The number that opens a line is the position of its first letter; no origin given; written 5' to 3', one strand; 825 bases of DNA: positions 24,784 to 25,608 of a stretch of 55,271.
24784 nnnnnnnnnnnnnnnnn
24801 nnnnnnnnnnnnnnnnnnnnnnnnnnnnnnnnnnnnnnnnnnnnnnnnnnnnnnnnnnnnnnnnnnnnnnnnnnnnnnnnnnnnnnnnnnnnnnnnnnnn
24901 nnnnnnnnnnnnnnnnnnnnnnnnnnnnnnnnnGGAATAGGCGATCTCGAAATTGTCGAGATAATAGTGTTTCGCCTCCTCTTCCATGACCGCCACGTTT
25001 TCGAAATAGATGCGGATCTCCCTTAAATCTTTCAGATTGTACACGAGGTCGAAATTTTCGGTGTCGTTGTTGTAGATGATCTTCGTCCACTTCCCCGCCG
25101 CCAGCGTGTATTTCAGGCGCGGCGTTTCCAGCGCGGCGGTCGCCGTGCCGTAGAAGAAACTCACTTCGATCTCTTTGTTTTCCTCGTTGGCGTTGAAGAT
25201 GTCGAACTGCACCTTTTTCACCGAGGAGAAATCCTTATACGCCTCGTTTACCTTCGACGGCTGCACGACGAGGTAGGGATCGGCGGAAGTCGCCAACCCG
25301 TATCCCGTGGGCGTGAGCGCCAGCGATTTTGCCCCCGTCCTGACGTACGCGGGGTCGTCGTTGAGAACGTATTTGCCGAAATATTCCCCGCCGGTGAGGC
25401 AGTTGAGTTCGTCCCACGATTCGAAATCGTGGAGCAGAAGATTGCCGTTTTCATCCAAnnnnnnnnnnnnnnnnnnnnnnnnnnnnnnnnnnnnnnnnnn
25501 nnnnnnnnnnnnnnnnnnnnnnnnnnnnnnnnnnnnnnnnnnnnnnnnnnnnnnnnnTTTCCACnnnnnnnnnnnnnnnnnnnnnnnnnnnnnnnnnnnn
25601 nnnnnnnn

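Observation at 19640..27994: Eight copies of one unassigned CBM-like module spread over four adjacent surface proteins (SusE/F-like layer in a Gram-positive locus?)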

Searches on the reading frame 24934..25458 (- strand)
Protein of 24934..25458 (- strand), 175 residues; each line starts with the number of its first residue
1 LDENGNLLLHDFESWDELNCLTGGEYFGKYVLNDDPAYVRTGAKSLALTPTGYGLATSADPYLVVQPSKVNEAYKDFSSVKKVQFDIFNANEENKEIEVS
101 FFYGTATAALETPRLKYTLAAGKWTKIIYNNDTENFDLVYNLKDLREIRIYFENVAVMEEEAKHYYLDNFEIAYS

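Call 7: search_protein_families(library=pfam, proteins=[window:24934-25458:-], max_evalue=10)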
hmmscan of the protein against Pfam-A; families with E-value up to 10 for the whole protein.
seq(175 aa): 1 family
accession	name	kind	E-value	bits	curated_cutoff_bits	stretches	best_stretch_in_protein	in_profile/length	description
PF17145.10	DUF5119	-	0.15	12.3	27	1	117-158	59-97/191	Domain of unknown function (DUF5119)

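Call 37: search_solved_structures(query=A3, max_evalue=10, show_alignments=2)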
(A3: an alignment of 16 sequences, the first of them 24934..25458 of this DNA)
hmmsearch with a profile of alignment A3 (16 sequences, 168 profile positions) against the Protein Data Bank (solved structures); distinct sequences matched with E-value up to 10: 10.
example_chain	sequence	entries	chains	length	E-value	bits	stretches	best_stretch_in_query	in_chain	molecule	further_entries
4c1w_A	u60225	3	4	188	0.0047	20.1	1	63-137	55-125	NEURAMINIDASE | SIALIDASE A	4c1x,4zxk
5e7h_A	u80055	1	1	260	0.17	15.1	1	109-165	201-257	IPT/TIG domain-containing protein BACOVA_02650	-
5e7g_A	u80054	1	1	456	0.22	14.6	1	109-165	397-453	IPT/TIG domain-containing protein BACOVA_02650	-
9lks_A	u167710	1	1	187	0.33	14.1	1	62-123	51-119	Isopeptide-forming domain-containing fimbrial protein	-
7acy_A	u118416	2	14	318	0.34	14.1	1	40-126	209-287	S-layer protein | Precursor of the S-layer proteins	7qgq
9llw_A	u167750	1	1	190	0.34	14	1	63-123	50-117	Isopeptide-forming domain-containing fimbrial protein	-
4xup_A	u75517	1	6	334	0.38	13.9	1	93-167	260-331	Endo-1,4-beta-xylanase C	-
4xun_A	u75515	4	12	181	0.51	13.5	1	88-167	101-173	Endo-1,4-beta-xylanase C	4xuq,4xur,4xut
9ot8_A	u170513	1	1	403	1.1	12.4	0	82-122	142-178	FN3con-9 - FN3con-41 fusion,Galectin-3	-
3m45_A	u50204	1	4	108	1.3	12.2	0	126-162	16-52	Cell adhesion molecule 2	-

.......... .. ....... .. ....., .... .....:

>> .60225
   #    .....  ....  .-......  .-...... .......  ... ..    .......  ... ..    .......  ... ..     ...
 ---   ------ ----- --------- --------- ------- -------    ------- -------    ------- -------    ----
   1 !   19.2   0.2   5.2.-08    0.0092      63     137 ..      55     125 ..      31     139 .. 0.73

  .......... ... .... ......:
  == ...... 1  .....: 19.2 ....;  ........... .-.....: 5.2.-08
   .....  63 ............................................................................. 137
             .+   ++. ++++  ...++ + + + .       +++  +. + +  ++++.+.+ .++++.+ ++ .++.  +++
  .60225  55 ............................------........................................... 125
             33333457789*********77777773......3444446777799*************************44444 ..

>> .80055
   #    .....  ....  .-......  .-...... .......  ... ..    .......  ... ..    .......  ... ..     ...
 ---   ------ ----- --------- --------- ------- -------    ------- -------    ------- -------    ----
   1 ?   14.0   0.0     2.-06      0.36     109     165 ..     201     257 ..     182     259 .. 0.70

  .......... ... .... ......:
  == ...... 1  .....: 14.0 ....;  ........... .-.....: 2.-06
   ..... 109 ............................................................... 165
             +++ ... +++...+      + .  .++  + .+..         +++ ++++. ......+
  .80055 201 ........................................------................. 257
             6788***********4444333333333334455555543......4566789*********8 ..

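Call 42: search_protein_representatives(alignment_id=A3)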
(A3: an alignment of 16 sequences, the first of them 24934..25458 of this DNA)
Query: 16 sequences, 168 profile positions. Proteins with E-value up to 0.001 (for the whole library): 1374; up to 1e-10: 502; up to 1e-30: 37. The best 150 are listed.
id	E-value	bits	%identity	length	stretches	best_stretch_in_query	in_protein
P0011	5.0e-115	397.5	-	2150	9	5-166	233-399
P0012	2.0e-96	336.9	-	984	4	5-167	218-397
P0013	6.2e-96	335.4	-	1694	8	9-166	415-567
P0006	1.3e-95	334.3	-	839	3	5-166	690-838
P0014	1.0e-63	230.5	-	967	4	5-166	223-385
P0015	5.1e-62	225.0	-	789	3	6-166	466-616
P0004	1.8e-57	210.3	-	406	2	4-166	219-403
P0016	6.1e-57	208.5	-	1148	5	7-167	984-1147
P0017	1.0e-56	207.7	-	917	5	19-138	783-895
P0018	2.0e-55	203.5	-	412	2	4-166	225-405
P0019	5.4e-54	198.9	-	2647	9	16-161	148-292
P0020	3.4e-51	189.8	-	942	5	3-123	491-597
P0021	1.9e-49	184.1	-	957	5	23-166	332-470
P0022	2.5e-46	174.0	-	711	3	30-167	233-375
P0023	2.3e-44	167.6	-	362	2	11-165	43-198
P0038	8.1e-33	130.0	-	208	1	17-164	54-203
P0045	1.0e-30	123.2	-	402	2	4-166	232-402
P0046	1.2e-30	123.0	-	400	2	8-166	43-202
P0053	3.3e-28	115.0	-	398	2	14-167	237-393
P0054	4.7e-28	114.5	-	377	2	7-166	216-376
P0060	2.0e-27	112.4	-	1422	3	7-166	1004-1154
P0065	4.2e-26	108.2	-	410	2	4-166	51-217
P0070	2.2e-25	105.8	-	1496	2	17-165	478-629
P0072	3.1e-25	105.3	-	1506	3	5-165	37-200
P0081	1.9e-24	102.7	-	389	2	6-167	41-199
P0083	3.8e-24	101.8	-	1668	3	5-165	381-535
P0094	3.1e-23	98.8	-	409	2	21-166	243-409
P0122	1.1e-21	93.8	-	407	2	7-166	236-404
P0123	1.1e-21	93.8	-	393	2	29-165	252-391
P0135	1.5e-20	90.1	-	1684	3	26-163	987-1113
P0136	1.7e-20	89.9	-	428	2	22-167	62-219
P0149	8.0e-20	87.7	-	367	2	8-165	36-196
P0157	1.7e-19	86.6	-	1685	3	24-163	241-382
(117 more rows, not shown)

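Call 54: search_protein_families(library=pfam, proteins=[P0123, P0046, P0122, P0081, P0053, P0136, P0054, P0149, P0094, P0045], max_evalue=0.1)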
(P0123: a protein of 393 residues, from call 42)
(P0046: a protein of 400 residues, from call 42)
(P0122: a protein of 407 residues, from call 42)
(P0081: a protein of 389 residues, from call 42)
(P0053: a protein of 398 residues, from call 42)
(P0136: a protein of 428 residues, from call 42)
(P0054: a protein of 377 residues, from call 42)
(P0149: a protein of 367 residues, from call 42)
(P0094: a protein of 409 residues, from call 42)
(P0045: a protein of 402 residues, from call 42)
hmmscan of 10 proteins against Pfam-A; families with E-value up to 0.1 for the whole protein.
P0123 (393 aa): 0 families

P0046 (400 aa): 1 family
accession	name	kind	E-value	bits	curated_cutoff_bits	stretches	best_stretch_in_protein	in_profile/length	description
PF17992.7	Agarase_CBM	-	0.051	13.6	26.3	0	375-398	148-171/178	Agarase CBM like domain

P0122 (407 aa): 1 family
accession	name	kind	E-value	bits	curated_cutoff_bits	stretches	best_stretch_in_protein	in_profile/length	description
PF18329.7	SGBP_B_XBD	-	0.0024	18.4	26.4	1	229-405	3-186/186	Surface glycan-binding protein B xyloglucan binding domain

P0081 (389 aa): 1 family
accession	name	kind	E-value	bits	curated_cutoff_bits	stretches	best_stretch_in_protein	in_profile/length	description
PF18329.7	SGBP_B_XBD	-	0.01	16.4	26.4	1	331-388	123-186/186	Surface glycan-binding protein B xyloglucan binding domain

P0053 (398 aa): 1 family
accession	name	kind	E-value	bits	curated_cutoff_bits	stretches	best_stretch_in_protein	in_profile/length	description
PF18329.7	SGBP_B_XBD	-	0.0099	16.5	26.4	1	280-391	69-184/186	Surface glycan-binding protein B xyloglucan binding domain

P0136 (428 aa): 2 families
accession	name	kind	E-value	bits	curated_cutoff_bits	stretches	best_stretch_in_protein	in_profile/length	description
PF18329.7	SGBP_B_XBD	-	0.0012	19.5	26.4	1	270-427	28-186/186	Surface glycan-binding protein B xyloglucan binding domain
PF11614.14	FixG_C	-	0.033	14.8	25.6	0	124-189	39-101/119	IG-like fold at C-terminal of FixG, putative oxidoreductase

P0054 (377 aa): 3 families
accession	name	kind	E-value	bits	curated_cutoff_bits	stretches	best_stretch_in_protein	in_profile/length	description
PF09092.17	Lyase_N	-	0.0004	20.7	26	1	283-340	65-123/166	Lyase, N terminal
PF23643.1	TRAPPC13_C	-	0.001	19.5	27.9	0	283-318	6-41/95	Trafficking protein particle complex subunit 13, C-terminal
PF08547.18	CIA30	-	0.033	14.7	24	1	298-338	91-120/157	Complex I intermediate-associated protein 30 (CIA30)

P0149 (367 aa): 1 family
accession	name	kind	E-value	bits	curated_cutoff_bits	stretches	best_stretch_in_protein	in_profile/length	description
PF21946.1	LppM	-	1.3e-05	25.9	27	1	273-353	52-132/153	LppM domain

P0094 (409 aa): 1 family
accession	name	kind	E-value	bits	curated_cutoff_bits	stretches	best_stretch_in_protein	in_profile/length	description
PF17992.7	Agarase_CBM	-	0.054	13.5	26.3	0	300-348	58-104/178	Agarase CBM like domain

P0045 (402 aa): 3 families
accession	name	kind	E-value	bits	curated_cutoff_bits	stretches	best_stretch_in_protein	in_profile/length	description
PF18329.7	SGBP_B_XBD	-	0.00019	22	26.4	1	342-401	120-184/186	Surface glycan-binding protein B xyloglucan binding domain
PF03425.19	CBM_11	-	0.016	15.7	27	0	308-372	78-146/182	Carbohydrate binding domain (family 11)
PF21582.3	CBM30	-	0.016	15.6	27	1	334-401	107-168/170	Carbohydrate binding domain 30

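Call 76: search_protein_families(library=pfam, proteins=[P0060, P0070, P0072, P0083, P0135, P0157], max_evalue=0.001)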
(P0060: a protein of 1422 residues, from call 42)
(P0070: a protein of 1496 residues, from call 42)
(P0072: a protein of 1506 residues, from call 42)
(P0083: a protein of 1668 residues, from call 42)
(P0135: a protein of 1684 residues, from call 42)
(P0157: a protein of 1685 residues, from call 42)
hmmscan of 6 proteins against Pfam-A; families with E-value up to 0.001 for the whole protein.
P0060 (1422 aa): 11 families
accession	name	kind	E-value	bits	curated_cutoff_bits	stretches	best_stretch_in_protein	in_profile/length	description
PF13620.12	CarboxypepD_reg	-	1.6e-37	128.2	32.3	5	656-733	1-80/82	Carboxypeptidase regulatory-like domain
PF17210.9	SdrD_B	-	1.4e-17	64.3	29.7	1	412-471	16-78/112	SdrD B-like domain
PF13715.12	CarbopepD_reg_2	-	8.6e-16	58.2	32.2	2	657-712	1-56/88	CarboxypepD_reg-like domain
PF16656.11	Pur_ac_phosph_N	-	8e-10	39.6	30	1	3-81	12-93/93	Purple acid Phosphatase, N-terminal domain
PF09430.16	EMC7_beta-sandw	-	1e-09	39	26.6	0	681-715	20-54/122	ER membrane protein complex subunit 7, beta-sandwich domain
PF17802.7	SpaA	-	3e-08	34.1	23.1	0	671-731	18-86/91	Prealbumin-like fold domain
PF22902.2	NOMO1-like_9th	-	4.2e-06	26.9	27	0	1173-1222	13-66/75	BOS complex subunit NOMO1-like, beta sandwich domain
PF00149.33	Metallophos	-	1.2e-05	26.3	21.5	1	114-314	26-190/191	Calcineurin-like phosphoesterase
PF18962.6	Por_Secre_tail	-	4.9e-05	24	27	1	1341-1420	4-75/75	Secretion system C-terminal sorting domain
PF13860.13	FlgD_ig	-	0.00012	22.4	27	1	1348-1408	12-74/79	FlgD Ig-like domain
PF03425.19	CBM_11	-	0.00043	20.8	27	0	516-608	39-136/182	Carbohydrate binding domain (family 11)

P0070 (1496 aa): 5 families
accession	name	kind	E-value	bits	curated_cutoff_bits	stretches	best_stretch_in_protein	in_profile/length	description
PF16147.10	DUF4855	-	5.1e-84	282.5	27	1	43-369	1-313/313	Domain of unknown function (DUF4855)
PF00395.25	SLH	-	5.4e-31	106.8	20.8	3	1315-1357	1-43/44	S-layer homology domain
PF13620.12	CarboxypepD_reg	-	7.3e-10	39.5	32.3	1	383-455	3-81/82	Carboxypeptidase regulatory-like domain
PF13715.12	CarbopepD_reg_2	-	6.3e-07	29.8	32.2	1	383-457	2-78/88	CarboxypepD_reg-like domain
PF02368.24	Big_2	-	0.00048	20.5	22.8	0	953-971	50-68/79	Bacterial Ig-like domain (group 2)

P0072 (1506 aa): 0 families

P0083 (1668 aa): 6 families
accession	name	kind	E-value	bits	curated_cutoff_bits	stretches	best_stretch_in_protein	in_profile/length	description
PF07090.17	GATase1_like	-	8.7e-22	78.3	27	1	597-770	55-246/247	Putative glutamine amidotransferase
PF17992.7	Agarase_CBM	-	1e-06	28.9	26.3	0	509-538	141-170/178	Agarase CBM like domain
PF06283.17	ThuA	-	7e-06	26.9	33.4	1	602-726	45-160/209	Trehalose utilisation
PF24157.1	DUF7408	-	6.2e-05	23.5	27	1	596-644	26-73/174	Domain of unknown function (DUF7408)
PF14524.12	Wzt_C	-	0.00039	20.9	30.4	0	880-967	17-111/143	Wzt C-terminal domain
PF18329.7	SGBP_B_XBD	-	0.00046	20.8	26.4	0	445-537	92-186/186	Surface glycan-binding protein B xyloglucan binding domain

P0135 (1684 aa): 5 families
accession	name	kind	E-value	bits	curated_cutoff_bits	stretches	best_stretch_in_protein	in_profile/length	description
PF06452.16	CBM9_1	-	1.7e-25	90.5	23.4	1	1159-1285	29-152/185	Carbohydrate family 9 binding domain-like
PF22888.1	FIMAH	-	2.2e-24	86.3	24.8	1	1599-1678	1-80/81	FIMAH domain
PF13320.12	GH123_cat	-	2.7e-13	50.4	23.1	1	310-506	144-321/324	Glycoside hydrolase 123, catalytic domain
PF02368.24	Big_2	-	5e-07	30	22.8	1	1328-1396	3-66/79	Bacterial Ig-like domain (group 2)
PF22680.2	Glyco_hydro_123_N_2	-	8.8e-07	29.3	27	1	61-182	16-141/142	Glycoside hydrolase 123 N-terminal domain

P0157 (1685 aa): 1 family
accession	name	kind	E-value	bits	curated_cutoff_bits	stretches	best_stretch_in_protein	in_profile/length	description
PF16403.11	Bact_surface_Ig-like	-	0.00048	20.5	27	0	1043-1106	13-65/71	Bacterial surface protein, Ig-like domain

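Call 99: list_cluster_members(proteins=[P0046, P0065, P0122, P0045, P0011, P0019, P0135, P0070, P0060, P0038])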
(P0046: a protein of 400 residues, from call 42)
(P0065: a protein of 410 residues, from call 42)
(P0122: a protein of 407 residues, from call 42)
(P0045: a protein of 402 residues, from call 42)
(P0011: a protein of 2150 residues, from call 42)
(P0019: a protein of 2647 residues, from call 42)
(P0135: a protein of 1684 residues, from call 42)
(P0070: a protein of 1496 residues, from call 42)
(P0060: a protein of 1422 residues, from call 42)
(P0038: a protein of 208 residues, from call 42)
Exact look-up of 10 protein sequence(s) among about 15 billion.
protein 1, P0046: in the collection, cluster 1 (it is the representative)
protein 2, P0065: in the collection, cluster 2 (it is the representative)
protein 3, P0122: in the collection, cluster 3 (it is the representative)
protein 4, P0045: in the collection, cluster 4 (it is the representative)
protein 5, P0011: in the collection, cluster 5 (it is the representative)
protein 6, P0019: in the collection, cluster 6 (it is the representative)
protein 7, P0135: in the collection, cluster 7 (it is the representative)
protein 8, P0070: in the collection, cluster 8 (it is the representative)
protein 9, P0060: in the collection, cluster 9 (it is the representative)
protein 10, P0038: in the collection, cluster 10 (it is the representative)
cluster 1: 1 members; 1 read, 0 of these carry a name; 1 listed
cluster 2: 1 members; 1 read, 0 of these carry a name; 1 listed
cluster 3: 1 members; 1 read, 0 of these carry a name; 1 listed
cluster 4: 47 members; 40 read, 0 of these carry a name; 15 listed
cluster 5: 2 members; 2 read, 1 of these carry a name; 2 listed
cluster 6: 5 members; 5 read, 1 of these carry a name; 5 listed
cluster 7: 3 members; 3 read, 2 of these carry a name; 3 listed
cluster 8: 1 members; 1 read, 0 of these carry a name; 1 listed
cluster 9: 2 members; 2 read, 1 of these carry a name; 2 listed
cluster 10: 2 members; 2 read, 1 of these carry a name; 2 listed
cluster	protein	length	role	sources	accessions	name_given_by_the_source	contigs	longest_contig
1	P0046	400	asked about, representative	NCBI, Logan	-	-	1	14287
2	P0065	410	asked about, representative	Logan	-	-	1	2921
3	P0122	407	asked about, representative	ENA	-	-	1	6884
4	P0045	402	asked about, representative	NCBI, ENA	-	-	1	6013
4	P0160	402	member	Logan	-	-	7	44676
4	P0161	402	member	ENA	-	-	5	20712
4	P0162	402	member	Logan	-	-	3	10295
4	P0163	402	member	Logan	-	-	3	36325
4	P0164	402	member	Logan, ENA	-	-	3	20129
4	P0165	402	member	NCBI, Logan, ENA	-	-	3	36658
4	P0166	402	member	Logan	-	-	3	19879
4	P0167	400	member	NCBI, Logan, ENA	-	-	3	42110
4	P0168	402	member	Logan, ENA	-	-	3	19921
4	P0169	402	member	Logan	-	-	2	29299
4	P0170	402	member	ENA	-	-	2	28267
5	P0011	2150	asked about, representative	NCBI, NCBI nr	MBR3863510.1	MAG: hypothetical protein IKJ19_00115 [Clostridia bacterium] | hypothetical protein [Clostridia bacterium]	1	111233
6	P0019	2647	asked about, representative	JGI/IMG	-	-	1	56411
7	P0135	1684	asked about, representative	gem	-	-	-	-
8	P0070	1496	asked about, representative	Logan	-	-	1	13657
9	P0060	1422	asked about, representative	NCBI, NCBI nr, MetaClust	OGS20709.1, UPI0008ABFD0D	MAG: hypothetical protein A3J83_00020 [Elusimicrobia bacterium RIFOXYA2_FULL_40_6] | status=active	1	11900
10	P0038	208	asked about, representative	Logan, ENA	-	-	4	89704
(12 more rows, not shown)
